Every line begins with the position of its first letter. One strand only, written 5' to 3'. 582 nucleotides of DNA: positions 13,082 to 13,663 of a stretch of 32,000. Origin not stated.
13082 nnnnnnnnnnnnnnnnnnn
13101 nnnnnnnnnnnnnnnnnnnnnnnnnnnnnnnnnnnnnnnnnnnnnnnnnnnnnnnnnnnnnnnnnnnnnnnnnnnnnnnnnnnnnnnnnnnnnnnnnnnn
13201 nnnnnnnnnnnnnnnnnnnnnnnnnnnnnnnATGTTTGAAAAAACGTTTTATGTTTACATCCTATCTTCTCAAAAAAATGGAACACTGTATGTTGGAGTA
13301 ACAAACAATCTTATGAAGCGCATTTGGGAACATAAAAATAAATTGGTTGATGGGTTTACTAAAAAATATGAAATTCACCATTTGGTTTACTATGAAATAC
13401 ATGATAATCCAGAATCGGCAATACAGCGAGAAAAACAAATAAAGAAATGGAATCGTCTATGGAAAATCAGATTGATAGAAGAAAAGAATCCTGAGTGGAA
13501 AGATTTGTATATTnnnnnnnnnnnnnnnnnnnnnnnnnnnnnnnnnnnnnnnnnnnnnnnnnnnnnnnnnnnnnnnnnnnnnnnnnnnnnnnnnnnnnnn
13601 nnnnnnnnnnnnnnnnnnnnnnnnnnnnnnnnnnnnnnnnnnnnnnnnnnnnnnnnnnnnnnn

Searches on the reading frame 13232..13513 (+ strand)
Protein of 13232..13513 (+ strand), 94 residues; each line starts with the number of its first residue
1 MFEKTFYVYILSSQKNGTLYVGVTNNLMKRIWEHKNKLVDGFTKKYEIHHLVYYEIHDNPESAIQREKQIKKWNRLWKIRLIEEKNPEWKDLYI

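Call 10: search_protein_families(library=pfam, proteins=[window:13232-13513:+], max_evalue=0.01)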
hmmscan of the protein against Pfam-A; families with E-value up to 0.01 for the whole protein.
window:13232-13513:+ (94 aa): 2 families
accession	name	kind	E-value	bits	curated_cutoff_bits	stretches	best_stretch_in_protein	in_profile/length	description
PF01541.30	GIY-YIG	-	7.4e-17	61.9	22.6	1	6-78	2-76/78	GIY-YIG catalytic domain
PF10544.15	T5orf172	-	0.0027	18.6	20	1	7-69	2-68/101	T5orf172 domain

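Call 39: search_protein_families(library=ncbifam, proteins=[window:13232-13513:+], max_evalue=0.01)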
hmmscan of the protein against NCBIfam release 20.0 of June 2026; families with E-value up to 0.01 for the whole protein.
window:13232-13513:+ (94 aa): 2 families
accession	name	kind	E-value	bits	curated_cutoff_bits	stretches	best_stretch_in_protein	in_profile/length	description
TIGR01453.1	grpIintron_endo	subfamily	0.00011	22.3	56.05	1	8-38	4-34/215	group I intron endonuclease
NF005906.0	PRK07883.1-4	equivalog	0.008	14.6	495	1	8-49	218-259/563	DEDD exonuclease domain-containing protein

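Call 42: search_solved_structures(query=window:13232-13513:+, max_evalue=1, show_alignments=2)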
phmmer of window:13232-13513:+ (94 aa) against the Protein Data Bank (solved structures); distinct sequences matched with E-value up to 1: 9.
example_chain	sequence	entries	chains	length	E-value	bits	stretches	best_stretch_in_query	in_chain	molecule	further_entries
7smj_A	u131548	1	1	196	0.00072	23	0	57-75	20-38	AI-designed TIM-barrel F2N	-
7mcc_A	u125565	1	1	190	0.00077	22.9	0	58-75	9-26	AI-designed TIM-barrel F2C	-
1zg2_A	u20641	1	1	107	0.007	19.8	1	6-87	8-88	Hypothetical UPF0213 protein BH0048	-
1yd6_A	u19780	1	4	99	0.11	16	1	9-85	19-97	UvrC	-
1g71_A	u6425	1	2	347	0.29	14.7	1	10-46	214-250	DNA PRIMASE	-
1ywl_A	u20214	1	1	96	0.32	14.5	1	3-80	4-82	Hypothetical UPF0213 protein EF2693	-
7wme_A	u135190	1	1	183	0.32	14.5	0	7-45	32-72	Structure-specific endonuclease subunit SLX1 homolog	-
7cq2_A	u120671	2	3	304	0.62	13.6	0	6-42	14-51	Structure-specific endonuclease subunit SLX1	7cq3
2ejx_A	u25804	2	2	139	0.9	13.1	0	12-51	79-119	STK_08120 | FATTY ACID-BINDING PROTEIN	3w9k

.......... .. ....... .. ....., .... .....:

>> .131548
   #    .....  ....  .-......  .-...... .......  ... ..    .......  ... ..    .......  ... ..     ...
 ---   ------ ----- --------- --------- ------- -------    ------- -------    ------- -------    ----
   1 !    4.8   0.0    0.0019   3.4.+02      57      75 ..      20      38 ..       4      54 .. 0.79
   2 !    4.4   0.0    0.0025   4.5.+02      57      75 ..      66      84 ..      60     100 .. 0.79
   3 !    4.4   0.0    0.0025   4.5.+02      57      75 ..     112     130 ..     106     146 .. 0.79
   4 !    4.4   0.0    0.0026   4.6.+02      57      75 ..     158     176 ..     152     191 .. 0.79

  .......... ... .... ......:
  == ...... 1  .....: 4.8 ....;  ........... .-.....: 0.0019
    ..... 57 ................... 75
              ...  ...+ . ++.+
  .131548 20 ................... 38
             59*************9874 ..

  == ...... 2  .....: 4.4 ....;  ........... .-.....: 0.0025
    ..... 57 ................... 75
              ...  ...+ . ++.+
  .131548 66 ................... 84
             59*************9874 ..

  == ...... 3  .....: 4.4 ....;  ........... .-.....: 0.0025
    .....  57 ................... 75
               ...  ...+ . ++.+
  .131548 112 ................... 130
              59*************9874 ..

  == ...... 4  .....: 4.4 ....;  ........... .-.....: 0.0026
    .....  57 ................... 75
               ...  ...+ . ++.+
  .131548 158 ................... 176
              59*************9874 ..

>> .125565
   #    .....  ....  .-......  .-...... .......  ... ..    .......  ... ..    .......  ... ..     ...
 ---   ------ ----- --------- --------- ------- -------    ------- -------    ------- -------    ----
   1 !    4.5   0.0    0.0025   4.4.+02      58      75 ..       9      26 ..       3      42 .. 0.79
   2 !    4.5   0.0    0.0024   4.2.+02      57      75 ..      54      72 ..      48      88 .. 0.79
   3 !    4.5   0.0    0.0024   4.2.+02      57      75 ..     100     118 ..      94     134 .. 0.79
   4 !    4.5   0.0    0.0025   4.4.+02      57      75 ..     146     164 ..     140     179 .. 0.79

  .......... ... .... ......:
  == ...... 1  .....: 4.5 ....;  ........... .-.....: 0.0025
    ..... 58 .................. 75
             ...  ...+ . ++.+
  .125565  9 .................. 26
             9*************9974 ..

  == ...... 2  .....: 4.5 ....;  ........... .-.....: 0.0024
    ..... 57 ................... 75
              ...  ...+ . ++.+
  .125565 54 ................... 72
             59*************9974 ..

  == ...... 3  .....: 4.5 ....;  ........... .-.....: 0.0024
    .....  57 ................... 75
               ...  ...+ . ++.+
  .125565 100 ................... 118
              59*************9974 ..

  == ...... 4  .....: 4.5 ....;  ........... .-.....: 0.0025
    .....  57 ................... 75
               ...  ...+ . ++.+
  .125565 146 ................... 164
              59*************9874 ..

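Call 45: find_homologous_proteins(query=window:13232-13513:+, max_evalue=0.00001)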
Query window:13232-13513:+ (94 aa): 8000 proteins with E <= 0.00001 among 8000 candidates; the best 120 are listed.
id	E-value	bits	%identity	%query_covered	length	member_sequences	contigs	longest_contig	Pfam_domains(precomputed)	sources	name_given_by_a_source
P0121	5.9e-57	208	100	100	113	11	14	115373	PF01541.31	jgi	-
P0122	5.7e-49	182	84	99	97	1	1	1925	PF01541.31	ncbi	-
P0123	1.3e-48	181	84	99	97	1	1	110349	PF01541.31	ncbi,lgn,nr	ncbi:GIY-YIG nuclease family protein [Candidatus Roizmanbacteria bacterium]|nr:GIY-YIG nuclease fami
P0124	1.9e-48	180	85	99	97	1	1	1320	PF01541.31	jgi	-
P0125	2.6e-48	180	87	99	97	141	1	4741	PF01541.31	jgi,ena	-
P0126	4.2e-48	179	84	99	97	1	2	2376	PF01541.31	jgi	jgi:putative endonuclease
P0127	4.6e-48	179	84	99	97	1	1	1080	PF01541.31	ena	-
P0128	5.0e-48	179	84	99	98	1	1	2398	PF01541.31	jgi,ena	-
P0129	6.8e-48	179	83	99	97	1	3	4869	PF01541.31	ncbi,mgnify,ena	mgnify:FL=1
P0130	7.7e-48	179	86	99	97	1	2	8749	PF01541.31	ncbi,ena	-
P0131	8.3e-48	178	82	99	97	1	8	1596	PF01541.31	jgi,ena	-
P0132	9.7e-48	178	82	99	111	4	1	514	PF01541.31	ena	-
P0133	1.9e-47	177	83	99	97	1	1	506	PF01541.31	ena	-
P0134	1.9e-47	177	85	99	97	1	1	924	PF01541.31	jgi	jgi:putative endonuclease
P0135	2.8e-47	177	82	99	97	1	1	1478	PF01541.31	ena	-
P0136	2.8e-47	177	82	99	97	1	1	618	PF01541.31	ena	-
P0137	3.2e-47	177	81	99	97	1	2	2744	PF01541.31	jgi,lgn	-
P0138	3.3e-47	176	83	99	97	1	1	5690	PF01541.31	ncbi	-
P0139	3.9e-47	176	84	94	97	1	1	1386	PF01541.31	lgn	-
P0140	5.1e-47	176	80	99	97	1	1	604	PF01541.31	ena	-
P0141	5.2e-47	176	81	99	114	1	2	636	PF01541.31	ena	-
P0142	5.7e-47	176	82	99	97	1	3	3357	PF01541.31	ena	-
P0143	6.5e-47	176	82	99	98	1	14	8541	PF01541.31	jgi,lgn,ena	-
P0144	7.3e-47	175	83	99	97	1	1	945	PF01541.31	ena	-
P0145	8.3e-47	175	80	100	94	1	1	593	PF01541.31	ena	-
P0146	8.8e-47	175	81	99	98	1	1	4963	PF01541.31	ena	-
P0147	9.6e-47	175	85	96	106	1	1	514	PF01541.31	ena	-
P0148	9.6e-47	175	82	99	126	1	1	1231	PF01541.31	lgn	-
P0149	1.2e-46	175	82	99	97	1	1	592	PF01541.31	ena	-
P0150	1.4e-46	174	80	99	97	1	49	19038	PF01541.31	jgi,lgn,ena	-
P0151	1.6e-46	174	80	99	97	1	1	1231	PF01541.31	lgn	-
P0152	1.6e-46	174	78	99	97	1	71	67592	PF01541.31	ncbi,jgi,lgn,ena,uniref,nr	ncbi:endonuclease [Candidatus Roizmanbacteria bacterium CG_4_9_14_0_8_um_filter_34_12]|uniref:Endonu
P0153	2.4e-46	174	78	99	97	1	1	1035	PF01541.31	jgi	jgi:putative endonuclease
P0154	2.5e-46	174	80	99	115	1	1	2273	PF01541.31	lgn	-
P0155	3.0e-46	173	81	99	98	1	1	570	PF01541.31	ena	-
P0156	3.1e-46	173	84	99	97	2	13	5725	PF01541.31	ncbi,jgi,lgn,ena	-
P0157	3.2e-46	173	77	99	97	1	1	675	PF01541.31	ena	-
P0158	4.2e-46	173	80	99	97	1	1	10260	PF01541.31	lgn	-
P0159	4.6e-46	173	83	99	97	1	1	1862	PF01541.31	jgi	-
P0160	5.7e-46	173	83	99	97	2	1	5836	PF01541.31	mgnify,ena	mgnify:FL=1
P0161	7.9e-46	172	81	95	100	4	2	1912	PF01541.31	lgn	-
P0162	8.5e-46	172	78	99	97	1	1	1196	PF01541.31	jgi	-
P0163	1.0e-45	172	80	99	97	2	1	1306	PF01541.31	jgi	-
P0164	1.1e-45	172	79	100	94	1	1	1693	PF01541.31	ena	-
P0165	1.1e-45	172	81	99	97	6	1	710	PF01541.31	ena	-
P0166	1.1e-45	172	80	99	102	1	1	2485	PF01541.31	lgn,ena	-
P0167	1.2e-45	171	77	99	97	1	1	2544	PF01541.31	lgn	-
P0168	1.5e-45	171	78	99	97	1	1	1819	PF01541.31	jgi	-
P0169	1.9e-45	171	80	99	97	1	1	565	PF01541.31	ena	-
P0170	1.9e-45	171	80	99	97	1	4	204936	PF01541.31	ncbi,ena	-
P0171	2.9e-45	170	77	99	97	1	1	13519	PF01541.31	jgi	-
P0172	3.6e-45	170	82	99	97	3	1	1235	PF01541.31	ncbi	ncbi:MAG: GIY-YIG nuclease family protein [Patescibacteria group bacterium]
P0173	3.9e-45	170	80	99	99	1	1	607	PF01541.31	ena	-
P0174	5.6e-45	169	78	99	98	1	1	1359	PF01541.31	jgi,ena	-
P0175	6.7e-45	169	82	99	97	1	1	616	PF01541.31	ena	-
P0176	7.7e-45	169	77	99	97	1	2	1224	PF01541.31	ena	-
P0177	8.7e-45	169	81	99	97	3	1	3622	PF01541.31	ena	-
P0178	8.8e-45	169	81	99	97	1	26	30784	PF01541.31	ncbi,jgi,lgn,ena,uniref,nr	ncbi:GIY-YIG nuclease [Candidatus Roizmanbacteria bacterium CG06_land_8_20_14_3_00_34_14]|uniref:GIY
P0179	1.1e-44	168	80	99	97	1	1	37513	PF01541.31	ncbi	-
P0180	1.3e-44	168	80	98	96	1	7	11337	PF01541.31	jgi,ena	-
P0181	1.7e-44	168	76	99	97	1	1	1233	PF01541.31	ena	-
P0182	1.9e-44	168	77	99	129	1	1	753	PF01541.31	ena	-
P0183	2.0e-44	168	77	100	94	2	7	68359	PF01541.31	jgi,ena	-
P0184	2.0e-44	168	80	100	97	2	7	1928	PF01541.31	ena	-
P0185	2.2e-44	167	78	99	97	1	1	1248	PF01541.31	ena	-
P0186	2.2e-44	167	78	99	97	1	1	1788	PF01541.31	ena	-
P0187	2.2e-44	167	81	99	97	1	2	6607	PF01541.31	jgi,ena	-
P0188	2.5e-44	167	77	99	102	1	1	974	PF01541.31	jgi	jgi:putative endonuclease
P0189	3.4e-44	167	83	99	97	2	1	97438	PF01541.31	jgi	-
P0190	3.8e-44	167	80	95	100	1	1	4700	PF01541.31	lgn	-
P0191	3.9e-44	167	76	99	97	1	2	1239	PF01541.31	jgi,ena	-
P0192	4.0e-44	167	77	99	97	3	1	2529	PF01541.31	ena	-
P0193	4.4e-44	166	75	99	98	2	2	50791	PF01541.31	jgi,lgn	jgi:putative endonuclease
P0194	4.9e-44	166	81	99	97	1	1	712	PF01541.31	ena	-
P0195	6.1e-44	166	74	99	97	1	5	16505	PF01541.31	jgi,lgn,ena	jgi:putative endonuclease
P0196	6.5e-44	166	77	99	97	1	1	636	PF01541.31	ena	-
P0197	8.1e-44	166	81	96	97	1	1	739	PF01541.31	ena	-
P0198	1.4e-43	165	76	100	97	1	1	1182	PF01541.31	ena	-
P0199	1.4e-43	165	77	99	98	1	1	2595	PF01541.31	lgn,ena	-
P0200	1.5e-43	165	84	88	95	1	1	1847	PF01541.31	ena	-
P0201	1.6e-43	165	77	99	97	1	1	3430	PF01541.31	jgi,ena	-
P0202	1.7e-43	165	80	99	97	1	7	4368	PF01541.31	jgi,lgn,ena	-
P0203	1.9e-43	164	76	99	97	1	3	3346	PF01541.31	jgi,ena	-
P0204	2.0e-43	164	76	99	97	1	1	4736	PF01541.31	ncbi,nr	ncbi:MAG: GIY-YIG nuclease family protein [Candidatus Roizmanbacteria bacterium]|nr:GIY-YIG nuclease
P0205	2.9e-43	164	80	94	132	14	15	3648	PF01541.31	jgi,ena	-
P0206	3.2e-43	164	75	99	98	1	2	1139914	PF01541.31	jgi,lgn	jgi:putative endonuclease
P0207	3.7e-43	164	75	99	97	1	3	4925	PF01541.31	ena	-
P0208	4.0e-43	163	76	95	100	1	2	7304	PF01541.31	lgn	-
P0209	8.6e-43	162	73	100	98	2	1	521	PF01541.31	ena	-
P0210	1.5e-42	162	74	99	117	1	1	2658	PF01541.31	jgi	-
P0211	1.6e-42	161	75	99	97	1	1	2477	PF01541.31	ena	-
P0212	2.2e-42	161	77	99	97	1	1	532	PF01541.31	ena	-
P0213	2.5e-42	161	73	95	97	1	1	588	PF01541.31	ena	-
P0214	2.6e-42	161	74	99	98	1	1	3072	PF01541.31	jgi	jgi:putative endonuclease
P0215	2.8e-42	161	75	99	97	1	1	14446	PF01541.31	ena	-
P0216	3.9e-42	160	73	95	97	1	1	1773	PF01541.31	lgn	-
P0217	5.2e-42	160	74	99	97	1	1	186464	PF01541.31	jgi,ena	-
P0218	8.3e-42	159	87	89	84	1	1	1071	PF01541.31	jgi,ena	-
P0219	9.7e-42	159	75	98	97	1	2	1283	PF01541.31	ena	-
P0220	1.7e-41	158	75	98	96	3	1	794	PF01541.31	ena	-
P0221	1.7e-41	158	73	99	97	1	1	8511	PF01541.31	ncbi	ncbi:MAG: GIY-YIG nuclease family protein [Patescibacteria group bacterium]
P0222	1.9e-41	158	75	95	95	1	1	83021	PF01541.31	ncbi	-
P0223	2.4e-41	158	75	98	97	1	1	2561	PF01541.31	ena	-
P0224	5.3e-41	157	77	96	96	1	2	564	PF01541.31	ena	-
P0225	5.5e-41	157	74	96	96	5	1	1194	PF01541.31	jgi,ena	-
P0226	7.7e-41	156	74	98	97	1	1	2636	PF01541.31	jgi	-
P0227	8.8e-41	156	74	98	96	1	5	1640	PF01541.31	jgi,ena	-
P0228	1.0e-40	156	73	96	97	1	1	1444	PF01541.31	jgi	jgi:putative endonuclease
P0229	1.1e-40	156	76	94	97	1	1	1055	PF01541.31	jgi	-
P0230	1.3e-40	155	72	99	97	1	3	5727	PF01541.31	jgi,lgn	-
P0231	2.3e-40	155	71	97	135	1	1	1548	PF01541.31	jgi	jgi:putative endonuclease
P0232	2.8e-40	154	73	98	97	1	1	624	PF01541.31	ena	-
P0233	3.0e-40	154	73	95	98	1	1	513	PF01541.31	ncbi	-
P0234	3.3e-40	154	73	98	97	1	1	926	PF01541.31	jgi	-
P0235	3.5e-40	154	73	94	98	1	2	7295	PF01541.31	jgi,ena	-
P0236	3.7e-40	154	71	97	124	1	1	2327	PF01541.31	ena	-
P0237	3.7e-40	154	86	83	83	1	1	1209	PF01541.31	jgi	-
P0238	3.7e-40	154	70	98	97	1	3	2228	PF01541.31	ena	-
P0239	4.7e-40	154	78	88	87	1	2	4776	PF01541.31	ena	-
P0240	4.8e-40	154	71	98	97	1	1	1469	PF01541.31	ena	-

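Call 47: find_encoding_contigs(protein=P0121, flank=10000, max_places=10)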
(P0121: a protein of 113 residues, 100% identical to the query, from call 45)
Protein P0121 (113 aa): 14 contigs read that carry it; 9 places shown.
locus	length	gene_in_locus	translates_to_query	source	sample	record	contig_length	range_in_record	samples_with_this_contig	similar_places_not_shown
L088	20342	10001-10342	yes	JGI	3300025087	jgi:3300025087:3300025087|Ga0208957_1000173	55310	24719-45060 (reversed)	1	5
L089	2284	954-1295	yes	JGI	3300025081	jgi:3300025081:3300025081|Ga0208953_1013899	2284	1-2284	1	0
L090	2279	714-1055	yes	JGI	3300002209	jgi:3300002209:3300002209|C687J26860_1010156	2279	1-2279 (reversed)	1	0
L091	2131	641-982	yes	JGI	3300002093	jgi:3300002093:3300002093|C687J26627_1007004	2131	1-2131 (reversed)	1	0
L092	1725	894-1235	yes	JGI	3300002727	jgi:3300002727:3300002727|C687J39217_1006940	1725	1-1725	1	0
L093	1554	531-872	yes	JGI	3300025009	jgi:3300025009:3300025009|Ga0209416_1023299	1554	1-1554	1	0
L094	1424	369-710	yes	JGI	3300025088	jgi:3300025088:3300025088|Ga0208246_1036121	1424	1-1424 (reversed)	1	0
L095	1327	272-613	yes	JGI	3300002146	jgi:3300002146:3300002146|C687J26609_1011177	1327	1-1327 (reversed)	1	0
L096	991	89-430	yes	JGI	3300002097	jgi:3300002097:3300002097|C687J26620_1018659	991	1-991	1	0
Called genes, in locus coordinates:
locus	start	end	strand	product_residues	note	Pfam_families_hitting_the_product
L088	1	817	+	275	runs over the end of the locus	PF06182:ABC2_membrane_6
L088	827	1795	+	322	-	PF00005:ABC_tran, PF13304:AAA_21 (weak)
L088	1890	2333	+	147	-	-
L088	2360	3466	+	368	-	PF00551:Formyl_trans_N, PF02911:Formyl_trans_C (faint)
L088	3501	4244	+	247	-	-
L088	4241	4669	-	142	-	PF01702:TGT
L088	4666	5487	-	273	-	PF01702:TGT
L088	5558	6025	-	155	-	-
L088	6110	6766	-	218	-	-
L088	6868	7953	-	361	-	PF02547:Queuosine_synth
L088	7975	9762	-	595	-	PF13620:CarboxypepD_reg (faint)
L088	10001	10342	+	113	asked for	PF01541:GIY-YIG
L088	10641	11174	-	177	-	-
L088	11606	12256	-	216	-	-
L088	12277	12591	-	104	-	-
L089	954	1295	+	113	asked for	PF01541:GIY-YIG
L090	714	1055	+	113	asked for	PF01541:GIY-YIG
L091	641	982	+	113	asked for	PF01541:GIY-YIG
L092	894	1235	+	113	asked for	PF01541:GIY-YIG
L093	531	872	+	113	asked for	PF01541:GIY-YIG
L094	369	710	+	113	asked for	PF01541:GIY-YIG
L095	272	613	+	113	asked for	PF01541:GIY-YIG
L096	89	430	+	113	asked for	PF01541:GIY-YIG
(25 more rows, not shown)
